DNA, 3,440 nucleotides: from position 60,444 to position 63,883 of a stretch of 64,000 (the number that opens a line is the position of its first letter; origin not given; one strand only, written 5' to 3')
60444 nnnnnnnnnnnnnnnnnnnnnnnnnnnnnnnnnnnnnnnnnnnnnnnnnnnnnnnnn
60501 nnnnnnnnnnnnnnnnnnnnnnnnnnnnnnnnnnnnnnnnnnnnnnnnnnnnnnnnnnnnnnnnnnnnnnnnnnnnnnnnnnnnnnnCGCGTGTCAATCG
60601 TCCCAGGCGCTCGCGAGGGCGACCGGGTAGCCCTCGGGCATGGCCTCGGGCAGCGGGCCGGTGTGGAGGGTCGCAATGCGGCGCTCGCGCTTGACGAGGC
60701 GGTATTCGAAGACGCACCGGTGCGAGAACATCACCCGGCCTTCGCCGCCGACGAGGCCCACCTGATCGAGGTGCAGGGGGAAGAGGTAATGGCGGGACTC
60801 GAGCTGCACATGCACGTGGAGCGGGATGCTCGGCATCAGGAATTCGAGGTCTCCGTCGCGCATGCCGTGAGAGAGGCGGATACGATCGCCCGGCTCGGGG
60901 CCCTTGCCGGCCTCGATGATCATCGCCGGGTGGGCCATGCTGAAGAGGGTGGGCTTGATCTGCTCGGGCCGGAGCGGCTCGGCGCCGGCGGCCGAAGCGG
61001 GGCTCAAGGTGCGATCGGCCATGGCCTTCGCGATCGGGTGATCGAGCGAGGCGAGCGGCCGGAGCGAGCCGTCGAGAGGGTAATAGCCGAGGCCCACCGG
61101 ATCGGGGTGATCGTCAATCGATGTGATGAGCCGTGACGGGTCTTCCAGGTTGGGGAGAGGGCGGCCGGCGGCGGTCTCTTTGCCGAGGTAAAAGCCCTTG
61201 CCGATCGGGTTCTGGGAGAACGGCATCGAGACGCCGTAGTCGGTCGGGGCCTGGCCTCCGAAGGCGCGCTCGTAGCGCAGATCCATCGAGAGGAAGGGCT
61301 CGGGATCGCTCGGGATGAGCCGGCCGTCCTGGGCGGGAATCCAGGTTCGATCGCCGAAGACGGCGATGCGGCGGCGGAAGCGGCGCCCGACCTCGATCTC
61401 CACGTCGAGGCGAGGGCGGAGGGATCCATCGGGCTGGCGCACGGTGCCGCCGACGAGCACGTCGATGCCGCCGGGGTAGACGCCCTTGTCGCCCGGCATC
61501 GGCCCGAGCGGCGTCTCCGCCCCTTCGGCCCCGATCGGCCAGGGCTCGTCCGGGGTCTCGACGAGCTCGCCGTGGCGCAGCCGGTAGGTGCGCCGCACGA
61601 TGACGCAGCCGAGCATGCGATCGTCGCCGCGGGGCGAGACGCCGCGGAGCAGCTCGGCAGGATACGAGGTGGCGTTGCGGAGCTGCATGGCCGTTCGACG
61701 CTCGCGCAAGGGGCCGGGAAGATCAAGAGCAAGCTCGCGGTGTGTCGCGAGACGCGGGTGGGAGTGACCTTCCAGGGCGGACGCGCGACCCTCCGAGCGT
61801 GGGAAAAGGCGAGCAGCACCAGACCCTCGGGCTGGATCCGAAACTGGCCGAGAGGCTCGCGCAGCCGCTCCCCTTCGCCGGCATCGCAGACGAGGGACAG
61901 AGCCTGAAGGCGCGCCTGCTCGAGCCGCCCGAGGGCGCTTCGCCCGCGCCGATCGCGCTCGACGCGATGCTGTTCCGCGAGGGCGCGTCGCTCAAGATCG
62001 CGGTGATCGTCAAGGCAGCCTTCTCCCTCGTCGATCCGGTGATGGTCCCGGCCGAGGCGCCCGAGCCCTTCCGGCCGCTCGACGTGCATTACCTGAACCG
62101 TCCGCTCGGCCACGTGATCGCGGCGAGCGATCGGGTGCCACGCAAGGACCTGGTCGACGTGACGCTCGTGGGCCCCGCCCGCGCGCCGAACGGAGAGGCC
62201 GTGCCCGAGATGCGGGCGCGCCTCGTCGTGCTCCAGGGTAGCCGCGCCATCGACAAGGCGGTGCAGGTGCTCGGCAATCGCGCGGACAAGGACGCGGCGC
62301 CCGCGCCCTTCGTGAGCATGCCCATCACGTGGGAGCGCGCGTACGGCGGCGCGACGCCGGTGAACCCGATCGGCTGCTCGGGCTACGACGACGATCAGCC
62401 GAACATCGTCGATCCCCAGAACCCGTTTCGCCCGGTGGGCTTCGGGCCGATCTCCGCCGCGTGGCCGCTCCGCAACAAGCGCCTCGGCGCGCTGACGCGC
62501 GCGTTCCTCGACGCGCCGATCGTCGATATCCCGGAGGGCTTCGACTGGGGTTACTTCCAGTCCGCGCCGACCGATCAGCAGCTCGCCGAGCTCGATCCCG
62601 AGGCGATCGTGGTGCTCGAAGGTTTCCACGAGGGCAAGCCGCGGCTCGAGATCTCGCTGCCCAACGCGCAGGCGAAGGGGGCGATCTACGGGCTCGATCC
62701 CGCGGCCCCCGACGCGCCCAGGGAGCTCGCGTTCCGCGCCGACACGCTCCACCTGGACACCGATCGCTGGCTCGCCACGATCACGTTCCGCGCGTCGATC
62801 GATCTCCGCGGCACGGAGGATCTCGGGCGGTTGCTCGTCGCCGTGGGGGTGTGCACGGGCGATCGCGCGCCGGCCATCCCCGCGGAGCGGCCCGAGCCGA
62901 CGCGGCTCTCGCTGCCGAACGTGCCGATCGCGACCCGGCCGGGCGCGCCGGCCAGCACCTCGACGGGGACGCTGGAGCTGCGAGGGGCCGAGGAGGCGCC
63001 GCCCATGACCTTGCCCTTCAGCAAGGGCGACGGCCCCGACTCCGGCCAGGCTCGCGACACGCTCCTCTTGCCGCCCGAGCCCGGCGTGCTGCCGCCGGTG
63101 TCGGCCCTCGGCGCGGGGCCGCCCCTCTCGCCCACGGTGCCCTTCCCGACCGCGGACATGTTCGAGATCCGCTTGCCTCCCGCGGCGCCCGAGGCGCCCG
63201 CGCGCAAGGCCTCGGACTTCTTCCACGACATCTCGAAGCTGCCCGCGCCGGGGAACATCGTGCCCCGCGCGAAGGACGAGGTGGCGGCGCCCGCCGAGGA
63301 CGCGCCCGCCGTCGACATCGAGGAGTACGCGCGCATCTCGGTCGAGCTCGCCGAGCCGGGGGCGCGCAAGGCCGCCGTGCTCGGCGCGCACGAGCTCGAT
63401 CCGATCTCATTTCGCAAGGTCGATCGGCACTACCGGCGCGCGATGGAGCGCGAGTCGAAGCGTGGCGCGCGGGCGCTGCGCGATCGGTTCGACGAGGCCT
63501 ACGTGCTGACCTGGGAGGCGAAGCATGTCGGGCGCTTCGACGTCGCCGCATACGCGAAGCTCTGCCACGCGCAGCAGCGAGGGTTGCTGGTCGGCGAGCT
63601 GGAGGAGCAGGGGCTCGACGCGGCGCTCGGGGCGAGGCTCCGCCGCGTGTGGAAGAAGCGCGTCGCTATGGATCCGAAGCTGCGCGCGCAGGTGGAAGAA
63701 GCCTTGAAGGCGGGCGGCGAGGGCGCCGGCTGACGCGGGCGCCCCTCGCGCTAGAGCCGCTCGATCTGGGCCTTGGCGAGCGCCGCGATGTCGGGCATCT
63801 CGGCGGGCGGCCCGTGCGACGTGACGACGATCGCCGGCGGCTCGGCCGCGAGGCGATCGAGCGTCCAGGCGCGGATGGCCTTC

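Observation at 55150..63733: Orphan VgrG cargo island with three DUF2169 paralogues and a single effector gene, no T6SS core genes or immunity gene nearby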

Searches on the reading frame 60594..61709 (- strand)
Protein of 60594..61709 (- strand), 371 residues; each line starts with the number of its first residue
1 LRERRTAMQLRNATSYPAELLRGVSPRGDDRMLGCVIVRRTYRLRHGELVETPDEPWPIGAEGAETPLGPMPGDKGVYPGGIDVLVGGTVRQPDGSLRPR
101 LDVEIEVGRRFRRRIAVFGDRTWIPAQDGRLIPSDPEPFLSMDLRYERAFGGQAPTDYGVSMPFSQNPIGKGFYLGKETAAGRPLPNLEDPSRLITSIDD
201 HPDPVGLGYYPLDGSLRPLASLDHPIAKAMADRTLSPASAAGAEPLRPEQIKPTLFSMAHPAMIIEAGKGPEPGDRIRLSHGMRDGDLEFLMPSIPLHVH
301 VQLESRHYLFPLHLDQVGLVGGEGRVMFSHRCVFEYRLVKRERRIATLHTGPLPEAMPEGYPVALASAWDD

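Call 3: search_protein_families(library=pfam, proteins=[window:60594-61709:-], max_evalue=0.01)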
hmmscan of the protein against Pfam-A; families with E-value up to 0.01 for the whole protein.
window:60594-61709:- (371 aa): 1 family
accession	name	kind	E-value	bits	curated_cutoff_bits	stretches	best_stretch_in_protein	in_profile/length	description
PF09937.14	DUF2169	-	7e-46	157.4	25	1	33-331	5-294/294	Uncharacterized protein conserved in bacteria (DUF2169)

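Call 56: search_solved_structures(query=window:60597-61709:-, max_evalue=1, show_alignments=1)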
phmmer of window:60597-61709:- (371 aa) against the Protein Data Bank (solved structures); distinct sequences matched with E-value up to 1: 4.
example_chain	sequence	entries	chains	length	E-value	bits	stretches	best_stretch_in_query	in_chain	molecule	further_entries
8vth_A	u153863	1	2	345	0.00013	24.5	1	53-154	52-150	DUF2169 domain-containing protein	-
2gpz_A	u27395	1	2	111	0.56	12.6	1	271-319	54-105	transthyretin-like protein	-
2g2n_A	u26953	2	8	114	0.73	12.2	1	284-319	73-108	Transthyretin-like protein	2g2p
2igl_A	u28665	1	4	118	0.78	12.1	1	284-319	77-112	Transthyretin-like protein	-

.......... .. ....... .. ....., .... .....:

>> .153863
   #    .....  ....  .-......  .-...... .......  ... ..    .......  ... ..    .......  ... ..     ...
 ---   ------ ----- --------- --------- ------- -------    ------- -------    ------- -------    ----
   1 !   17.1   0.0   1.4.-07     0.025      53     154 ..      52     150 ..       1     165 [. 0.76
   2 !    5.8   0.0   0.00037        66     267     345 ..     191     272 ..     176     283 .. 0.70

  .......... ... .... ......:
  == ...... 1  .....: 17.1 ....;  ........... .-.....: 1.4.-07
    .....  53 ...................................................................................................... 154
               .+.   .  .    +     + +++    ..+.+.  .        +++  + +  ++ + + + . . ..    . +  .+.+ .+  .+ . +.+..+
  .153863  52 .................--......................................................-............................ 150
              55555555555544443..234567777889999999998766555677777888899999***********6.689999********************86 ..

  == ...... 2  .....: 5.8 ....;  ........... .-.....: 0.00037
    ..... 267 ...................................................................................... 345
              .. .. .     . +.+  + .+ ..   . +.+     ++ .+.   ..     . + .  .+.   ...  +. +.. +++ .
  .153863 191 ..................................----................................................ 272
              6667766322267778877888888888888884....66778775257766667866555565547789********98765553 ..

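Call 78: search_dna_similar(query=window:60597-61709:-, collection=plasmids, mode=protein, max_evalue=0.001, max_rows=25)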
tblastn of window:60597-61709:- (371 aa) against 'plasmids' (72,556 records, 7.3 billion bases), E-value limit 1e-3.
Records with a match: 45; places in all: 48; records where one place covers at least 80% of the query: 18.
Best place of each record, by identity: <60% 45.
By first word of the organism name: Rhizobium 11; Agrobacterium 8; Mesorhizobium 4; Caballeronia 3; Sinorhizobium 3; Burkholderia 3; Neorhizobium 2; Gemmatirosa 1; Robbsia 1; Sulfitobacter 1; and 8 more.
By predicted mobility (MOB-suite, as given by PLSDB): non-mobilizable 29; conjugative 14; mobilizable 2.
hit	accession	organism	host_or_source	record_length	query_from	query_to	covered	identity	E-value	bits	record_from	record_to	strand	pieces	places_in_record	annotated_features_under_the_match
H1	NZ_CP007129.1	Gemmatirosa kalamazoonensis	-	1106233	6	360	96%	28.3%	3e-14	82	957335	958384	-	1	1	record has no annotation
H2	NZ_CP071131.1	Caballeronia sp. M1242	Homo sapiens,ETA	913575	8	334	88%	28.9%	7e-13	77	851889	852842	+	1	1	DUF2169 domain-containing protein | TIGR02270 family protein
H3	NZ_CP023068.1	Sinorhizobium sojae CCBAU 05684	G.max,nodule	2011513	10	348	91%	27.1%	1e-6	58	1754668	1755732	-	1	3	record has no annotation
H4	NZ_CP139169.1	Robbsia andropogonis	Areca catechu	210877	28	343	85%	28.1%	1e-9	68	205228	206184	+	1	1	DUF2169 domain-containing protein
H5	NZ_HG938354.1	Neorhizobium galegae bv. orientalis str. HAMBI 540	Galega orientalis root nodule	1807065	8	336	89%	26.7%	5e-9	66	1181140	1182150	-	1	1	record has no annotation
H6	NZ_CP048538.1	Agrobacterium tumefaciens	walnut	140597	8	334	88%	26.2%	2e-6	57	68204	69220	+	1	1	DUF2169 domain-containing protein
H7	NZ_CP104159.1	Rhizobium sp. CB3060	Leucaena leucocephala,cell culture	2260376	8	336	89%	25.9%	2e-5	54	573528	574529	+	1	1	record has no annotation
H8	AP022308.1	Burkholderia sp. SFA1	-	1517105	6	334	89%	25.8%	3e-7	60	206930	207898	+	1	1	hypothetical protein (x2)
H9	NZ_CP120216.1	Agrobacterium leguminum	-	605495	8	334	88%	25.9%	3e-6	57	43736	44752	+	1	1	DUF2169 domain-containing protein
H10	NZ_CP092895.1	Agrobacterium tumefaciens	soil,soil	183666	8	334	88%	25.9%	1e-5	55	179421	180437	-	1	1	DUF2169 domain-containing protein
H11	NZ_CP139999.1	Agrobacterium tumefaciens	-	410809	8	334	88%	25.9%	1e-5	55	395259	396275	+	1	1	DUF2169 domain-containing protein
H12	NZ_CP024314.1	Rhizobium sp. NXC24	Phaseolus vulgaris,cell culture,plant ...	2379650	8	336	89%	25.6%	3e-5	54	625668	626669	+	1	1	record has no annotation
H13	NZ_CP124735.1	Agrobacterium larrymoorei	-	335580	9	356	94%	24.0%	7e-6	56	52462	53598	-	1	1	DUF2169 domain-containing protein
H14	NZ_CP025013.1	Rhizobium leguminosarum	Lotus corniculatus,Bacteria culture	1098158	7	336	89%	25.1%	3e-5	54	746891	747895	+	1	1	record has no annotation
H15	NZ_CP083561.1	Sulfitobacter sp. S223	-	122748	82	353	73%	30.2%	2e-5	54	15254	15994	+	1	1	DUF2169 domain-containing protein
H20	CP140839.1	Rhizobium beringeri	Trifolium pratense,whole organism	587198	8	316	83%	24.6%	9e-6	56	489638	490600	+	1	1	DUF2169 domain-containing protein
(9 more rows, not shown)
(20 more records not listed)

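Call 79: get_annotated_region(hit=H6, flank=4000)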
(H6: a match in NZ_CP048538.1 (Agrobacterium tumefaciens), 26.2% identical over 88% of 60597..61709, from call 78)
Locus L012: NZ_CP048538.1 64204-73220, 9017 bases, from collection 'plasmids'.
description: Agrobacterium tumefaciens strain SJ003 plasmid pAt, complete sequence
organism: Agrobacterium tumefaciens (NCBI taxid 358)
taxonomy: Bacteria; Pseudomonadota; Alphaproteobacteria; Hyphomicrobiales; Rhizobiaceae; Agrobacterium; Agrobacterium tumefaciens
host: -; source: walnut; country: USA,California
typing (MOB-suite, as given by PLSDB): non-mobilizable; replicon rep_cluster_593; mating-pair formation MPF_T
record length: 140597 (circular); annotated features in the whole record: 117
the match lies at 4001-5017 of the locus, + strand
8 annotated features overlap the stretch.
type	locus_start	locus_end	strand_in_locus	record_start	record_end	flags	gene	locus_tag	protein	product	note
CDS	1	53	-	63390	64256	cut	-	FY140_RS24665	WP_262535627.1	protein-L-isoaspartate O-methyltransferase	-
CDS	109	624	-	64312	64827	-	-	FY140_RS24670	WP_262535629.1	hypothetical protein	-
CDS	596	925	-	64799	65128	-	-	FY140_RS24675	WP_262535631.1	hypothetical protein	-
CDS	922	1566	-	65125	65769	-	-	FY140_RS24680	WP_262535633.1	hypothetical protein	-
CDS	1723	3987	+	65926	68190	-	tssI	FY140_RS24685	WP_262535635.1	type VI secretion system tip protein TssI/VgrG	GO:0033103 - protein secretion by the type VI secretion system [Evidence IEA]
CDS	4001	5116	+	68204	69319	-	-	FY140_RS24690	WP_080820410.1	DUF2169 domain-containing protein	-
CDS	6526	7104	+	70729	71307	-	-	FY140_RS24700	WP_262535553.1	hypothetical protein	-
CDS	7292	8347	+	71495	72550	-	-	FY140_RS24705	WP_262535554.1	hypothetical protein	-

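Call 80: get_annotated_region(hit=H4, flank=4000)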
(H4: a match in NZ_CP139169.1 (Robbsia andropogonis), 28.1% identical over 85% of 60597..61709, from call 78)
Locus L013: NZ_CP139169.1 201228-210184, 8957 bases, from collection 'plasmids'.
description: Robbsia andropogonis strain BLB1 plasmid p1, complete sequence
organism: Robbsia andropogonis (NCBI taxid 28092)
taxonomy: Bacteria; Pseudomonadota; Betaproteobacteria; Burkholderiales; Burkholderiaceae; Robbsia; Robbsia andropogonis
host: -; source: Areca catechu; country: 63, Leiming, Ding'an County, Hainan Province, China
typing (MOB-suite, as given by PLSDB): mobilizable; relaxase MOBP
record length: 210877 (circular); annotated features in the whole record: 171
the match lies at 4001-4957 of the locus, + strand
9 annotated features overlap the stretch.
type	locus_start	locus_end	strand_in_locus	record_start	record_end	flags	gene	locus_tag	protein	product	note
CDS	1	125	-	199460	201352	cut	tssF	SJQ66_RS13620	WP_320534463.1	type VI secretion system baseplate subunit TssF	GO:0033103 - protein secretion by the type VI secretion system [Evidence IEA]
CDS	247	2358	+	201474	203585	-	tssI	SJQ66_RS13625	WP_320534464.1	type VI secretion system tip protein TssI/VgrG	GO:0033103 - protein secretion by the type VI secretion system [Evidence IEA]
CDS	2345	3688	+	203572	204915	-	-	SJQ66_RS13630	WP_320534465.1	hypothetical protein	-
CDS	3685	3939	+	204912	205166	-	-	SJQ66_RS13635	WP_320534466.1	hypothetical protein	-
CDS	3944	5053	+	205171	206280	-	-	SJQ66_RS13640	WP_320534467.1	DUF2169 domain-containing protein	-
CDS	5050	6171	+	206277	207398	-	-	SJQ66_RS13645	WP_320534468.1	beta-ketoacyl synthase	-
CDS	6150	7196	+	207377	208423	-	-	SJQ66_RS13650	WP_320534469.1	DUF4150 domain-containing protein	-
CDS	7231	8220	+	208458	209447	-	-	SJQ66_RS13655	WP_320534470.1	type VI immunity family protein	-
CDS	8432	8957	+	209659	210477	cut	-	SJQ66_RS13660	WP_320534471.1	type VI immunity family protein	-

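Call 81: get_annotated_region(hit=H15, flank=4000)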
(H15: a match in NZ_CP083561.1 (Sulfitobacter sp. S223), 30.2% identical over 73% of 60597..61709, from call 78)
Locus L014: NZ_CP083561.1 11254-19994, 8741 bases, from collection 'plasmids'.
description: Sulfitobacter sp. S223 plasmid unnamed1, complete sequence
organism: Sulfitobacter sp. S223 (NCBI taxid 2867023)
taxonomy: Bacteria; Pseudomonadota; Alphaproteobacteria; Rhodobacterales; Roseobacteraceae; Sulfitobacter; Sulfitobacter sp. S223
host: -; source: -; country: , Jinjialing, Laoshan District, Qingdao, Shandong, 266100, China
typing (MOB-suite, as given by PLSDB): non-mobilizable; replicon rep_cluster_606
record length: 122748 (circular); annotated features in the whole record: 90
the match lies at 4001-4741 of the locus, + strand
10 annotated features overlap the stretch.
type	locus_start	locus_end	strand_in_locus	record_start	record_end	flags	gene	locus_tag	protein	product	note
CDS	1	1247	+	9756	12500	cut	tssH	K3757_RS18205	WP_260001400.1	type VI secretion system ATPase TssH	GO:0033103 - protein secretion by the type VI secretion system [Evidence IEA]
CDS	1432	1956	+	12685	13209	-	-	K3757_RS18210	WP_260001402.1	TagF domain-containing protein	-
CDS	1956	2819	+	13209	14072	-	-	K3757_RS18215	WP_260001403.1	DUF4150 domain-containing protein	-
CDS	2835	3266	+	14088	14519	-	-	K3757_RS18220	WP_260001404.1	hypothetical protein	-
CDS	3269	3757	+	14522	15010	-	-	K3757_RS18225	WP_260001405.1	hypothetical protein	-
CDS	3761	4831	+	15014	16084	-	-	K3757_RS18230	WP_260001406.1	DUF2169 domain-containing protein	-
CDS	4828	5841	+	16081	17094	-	-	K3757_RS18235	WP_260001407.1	hypothetical protein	-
CDS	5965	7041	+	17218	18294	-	-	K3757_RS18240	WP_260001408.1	SMP-30/gluconolactonase/LRE family protein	-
CDS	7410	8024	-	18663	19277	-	pcaG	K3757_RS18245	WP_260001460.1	protocatechuate 3,4-dioxygenase subunit alpha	GO:0046278 - 3,4-dihydroxybenzoate metabolic process [Evidence IEA]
CDS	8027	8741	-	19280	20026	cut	pcaH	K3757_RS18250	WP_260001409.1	protocatechuate 3,4-dioxygenase subunit beta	GO:0046278 - 3,4-dihydroxybenzoate metabolic process [Evidence IEA]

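Call 82: get_annotated_region(hit=H20, flank=4000)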
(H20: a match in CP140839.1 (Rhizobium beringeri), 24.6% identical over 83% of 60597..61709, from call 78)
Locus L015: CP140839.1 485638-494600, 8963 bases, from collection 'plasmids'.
description: Rhizobium beringeri strain TP37 plasmid pRlX4, complete sequence
organism: Rhizobium beringeri (NCBI taxid 3019934)
taxonomy: Bacteria; Pseudomonadota; Alphaproteobacteria; Hyphomicrobiales; Rhizobiaceae; Rhizobium; Rhizobium beringeri
host: -; source: Trifolium pratense,whole organism; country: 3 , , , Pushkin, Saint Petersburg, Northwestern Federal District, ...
typing (MOB-suite, as given by PLSDB): conjugative; relaxase MOBQ; mating-pair formation MPF_T
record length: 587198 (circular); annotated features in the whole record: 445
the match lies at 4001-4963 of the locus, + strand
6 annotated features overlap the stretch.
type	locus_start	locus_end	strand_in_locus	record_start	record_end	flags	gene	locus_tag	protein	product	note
CDS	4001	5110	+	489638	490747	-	-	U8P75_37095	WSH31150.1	DUF2169 domain-containing protein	-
CDS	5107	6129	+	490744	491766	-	-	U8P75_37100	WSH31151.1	3-oxoacyl-ACP synthase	-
CDS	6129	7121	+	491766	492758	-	-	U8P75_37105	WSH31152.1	DUF4150 domain-containing protein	-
CDS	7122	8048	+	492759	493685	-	-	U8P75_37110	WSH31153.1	hypothetical protein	-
CDS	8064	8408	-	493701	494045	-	-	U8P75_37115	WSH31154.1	hypothetical protein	-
CDS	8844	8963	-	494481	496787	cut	tssI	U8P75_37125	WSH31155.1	type VI secretion system tip protein TssI/VgrG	-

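Call 85: find_homologous_proteins(query=A6, max_evalue=0.001)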
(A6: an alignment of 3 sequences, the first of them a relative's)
Query A6 (3 sequences) (130 aa, profile of the alignment): 1495 proteins with E <= 0.001 among 1836 candidates; the best 120 are listed.
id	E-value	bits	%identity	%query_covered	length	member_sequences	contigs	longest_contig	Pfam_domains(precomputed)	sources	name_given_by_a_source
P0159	2.1e-62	227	26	88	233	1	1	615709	PF13665.12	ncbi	ncbi:DUF4150 domain-containing protein [Rhizobium beringeri]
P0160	1.4e-51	192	38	93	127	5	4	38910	PF13665.12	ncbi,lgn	-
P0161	3.9e-51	190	33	93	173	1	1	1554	PF13665.12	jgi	-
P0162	6.9e-51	189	33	93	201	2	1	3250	PF13665.12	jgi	-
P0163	7.9e-51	189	90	100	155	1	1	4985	PF13665.12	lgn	-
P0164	9.8e-51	189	32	93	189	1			PF13665.12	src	-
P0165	1.1e-50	189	34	93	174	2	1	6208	PF13665.12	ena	-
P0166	2.0e-50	188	29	93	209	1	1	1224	PF13665.12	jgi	jgi:hypothetical protein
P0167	2.2e-50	188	33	93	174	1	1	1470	PF13665.12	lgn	-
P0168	2.7e-50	188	33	88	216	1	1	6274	PF13665.12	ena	-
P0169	3.9e-50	187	34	93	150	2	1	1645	PF13665.12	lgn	-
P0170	4.2e-50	187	32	93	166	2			PF13665.12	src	-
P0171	4.3e-50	187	35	93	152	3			PF13665.12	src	-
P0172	6.4e-50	186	32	93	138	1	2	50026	PF13665.12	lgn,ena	-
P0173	7.4e-50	186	29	93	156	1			PF13665.12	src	-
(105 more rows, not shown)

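Call 101: search_protein_families(library=ncbifam, proteins=[window:60597-61688:-], max_evalue=0.01)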
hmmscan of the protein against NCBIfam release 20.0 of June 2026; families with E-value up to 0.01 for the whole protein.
window:60597-61688:- (364 aa): 0 families

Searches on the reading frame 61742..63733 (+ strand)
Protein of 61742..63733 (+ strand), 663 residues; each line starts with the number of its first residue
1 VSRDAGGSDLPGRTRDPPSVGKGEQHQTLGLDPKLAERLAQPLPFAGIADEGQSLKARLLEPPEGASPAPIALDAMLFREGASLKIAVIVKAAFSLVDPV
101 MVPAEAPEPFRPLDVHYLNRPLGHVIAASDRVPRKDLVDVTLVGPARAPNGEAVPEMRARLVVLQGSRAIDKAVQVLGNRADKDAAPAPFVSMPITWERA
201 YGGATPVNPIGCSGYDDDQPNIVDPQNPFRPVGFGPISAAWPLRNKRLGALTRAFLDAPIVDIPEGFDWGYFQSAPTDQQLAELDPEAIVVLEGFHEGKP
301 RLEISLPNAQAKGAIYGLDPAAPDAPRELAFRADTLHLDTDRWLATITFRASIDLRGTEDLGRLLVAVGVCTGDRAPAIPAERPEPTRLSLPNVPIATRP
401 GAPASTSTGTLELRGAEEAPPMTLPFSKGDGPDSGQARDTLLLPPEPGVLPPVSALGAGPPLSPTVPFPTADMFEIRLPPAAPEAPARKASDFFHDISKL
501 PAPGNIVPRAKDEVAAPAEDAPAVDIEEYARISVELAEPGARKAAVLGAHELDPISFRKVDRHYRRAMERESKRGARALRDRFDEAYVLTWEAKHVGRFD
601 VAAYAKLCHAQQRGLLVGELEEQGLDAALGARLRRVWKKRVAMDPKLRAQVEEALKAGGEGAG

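Call 3: search_protein_families(library=pfam, proteins=[window:61742-63733:+], max_evalue=0.01)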
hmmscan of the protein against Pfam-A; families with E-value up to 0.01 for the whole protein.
window:61742-63733:+ (663 aa): 1 family
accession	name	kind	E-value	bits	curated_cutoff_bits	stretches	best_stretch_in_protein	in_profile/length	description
PF09937.14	DUF2169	-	2.4e-49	168.7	25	1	86-350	6-294/294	Uncharacterized protein conserved in bacteria (DUF2169)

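Call 57: search_solved_structures(query=window:61799-63730:+, max_evalue=1, show_alignments=1)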
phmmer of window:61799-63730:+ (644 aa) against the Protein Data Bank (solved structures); distinct sequences matched with E-value up to 1: 1.
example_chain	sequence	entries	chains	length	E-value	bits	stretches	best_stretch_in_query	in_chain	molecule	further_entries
8vth_A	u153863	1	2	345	1.2e-05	27.2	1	112-341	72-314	DUF2169 domain-containing protein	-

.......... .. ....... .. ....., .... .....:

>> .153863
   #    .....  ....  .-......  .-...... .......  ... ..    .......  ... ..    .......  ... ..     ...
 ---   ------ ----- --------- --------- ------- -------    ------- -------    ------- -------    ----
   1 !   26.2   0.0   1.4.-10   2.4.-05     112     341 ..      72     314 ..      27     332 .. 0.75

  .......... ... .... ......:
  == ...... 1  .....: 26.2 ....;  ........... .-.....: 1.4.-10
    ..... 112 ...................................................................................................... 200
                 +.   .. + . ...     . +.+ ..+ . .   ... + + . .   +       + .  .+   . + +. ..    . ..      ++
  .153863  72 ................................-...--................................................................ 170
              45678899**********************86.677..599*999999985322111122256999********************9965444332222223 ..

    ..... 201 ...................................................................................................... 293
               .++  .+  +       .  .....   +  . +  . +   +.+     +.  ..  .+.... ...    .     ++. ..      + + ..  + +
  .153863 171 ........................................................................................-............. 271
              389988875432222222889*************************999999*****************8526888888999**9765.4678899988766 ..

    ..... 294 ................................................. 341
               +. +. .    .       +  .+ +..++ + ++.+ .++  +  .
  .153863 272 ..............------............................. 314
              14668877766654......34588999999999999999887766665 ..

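Call 101: search_protein_families(library=ncbifam, proteins=[window:61799-63730:+], max_evalue=0.01)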
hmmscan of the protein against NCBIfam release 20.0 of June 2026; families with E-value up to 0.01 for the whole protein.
window:61799-63730:+ (644 aa): 0 families
